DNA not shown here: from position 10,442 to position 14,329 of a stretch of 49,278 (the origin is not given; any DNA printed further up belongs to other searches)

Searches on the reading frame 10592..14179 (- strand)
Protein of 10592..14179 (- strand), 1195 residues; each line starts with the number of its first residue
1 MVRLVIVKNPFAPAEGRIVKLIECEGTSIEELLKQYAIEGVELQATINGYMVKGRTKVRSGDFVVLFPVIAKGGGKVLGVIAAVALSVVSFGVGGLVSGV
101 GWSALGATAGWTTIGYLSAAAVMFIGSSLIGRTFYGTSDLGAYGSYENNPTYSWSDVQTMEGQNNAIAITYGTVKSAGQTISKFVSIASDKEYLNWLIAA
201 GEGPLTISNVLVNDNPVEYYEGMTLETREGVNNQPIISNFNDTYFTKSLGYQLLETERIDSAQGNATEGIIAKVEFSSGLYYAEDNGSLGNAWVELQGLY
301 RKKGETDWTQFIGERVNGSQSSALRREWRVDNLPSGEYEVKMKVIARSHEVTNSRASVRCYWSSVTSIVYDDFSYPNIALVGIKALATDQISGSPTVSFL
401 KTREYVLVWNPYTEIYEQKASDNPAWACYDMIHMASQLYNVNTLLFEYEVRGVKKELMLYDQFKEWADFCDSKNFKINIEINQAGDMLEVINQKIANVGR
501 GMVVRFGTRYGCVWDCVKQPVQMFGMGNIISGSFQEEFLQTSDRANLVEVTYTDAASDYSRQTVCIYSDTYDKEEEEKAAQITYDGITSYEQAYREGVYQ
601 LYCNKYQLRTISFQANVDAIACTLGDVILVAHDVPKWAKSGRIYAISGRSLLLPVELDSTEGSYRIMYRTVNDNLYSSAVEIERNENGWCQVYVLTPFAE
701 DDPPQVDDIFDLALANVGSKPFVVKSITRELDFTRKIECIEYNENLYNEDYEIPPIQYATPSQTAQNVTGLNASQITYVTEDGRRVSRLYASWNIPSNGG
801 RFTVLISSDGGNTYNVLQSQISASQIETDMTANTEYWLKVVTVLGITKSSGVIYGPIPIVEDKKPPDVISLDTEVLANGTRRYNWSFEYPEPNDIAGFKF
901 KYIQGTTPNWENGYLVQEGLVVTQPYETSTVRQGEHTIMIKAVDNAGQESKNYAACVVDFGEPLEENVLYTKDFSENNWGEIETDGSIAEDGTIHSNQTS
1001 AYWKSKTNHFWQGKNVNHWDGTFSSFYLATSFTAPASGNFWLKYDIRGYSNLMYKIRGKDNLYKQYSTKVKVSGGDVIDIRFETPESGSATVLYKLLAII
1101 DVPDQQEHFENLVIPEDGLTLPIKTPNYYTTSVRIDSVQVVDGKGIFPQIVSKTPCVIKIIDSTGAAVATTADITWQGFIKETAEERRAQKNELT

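Call 76: search_protein_families(library=pfam, proteins=[window:10592-14179:-], max_evalue=0.01)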
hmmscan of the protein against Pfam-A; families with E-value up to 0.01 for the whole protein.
window:10592-14179:- (1195 aa): 4 families
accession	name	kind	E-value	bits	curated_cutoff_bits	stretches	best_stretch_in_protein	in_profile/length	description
PF24801.1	FNIII-A_GpJ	-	4.2e-15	56.4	27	1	259-370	18-125/126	Tip attachment protein J,FNIII-A domain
PF13550.12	Phage-tail_3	-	3.4e-13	50.2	23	1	518-646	35-162/164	Putative phage tail protein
PF02597.26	ThiS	-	0.00018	22.5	22.5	1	20-71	15-74/76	ThiS family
PF24421.1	Ig_J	-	0.00073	20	29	0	863-951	7-93/104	Tip attachment protein J, Ig-like domain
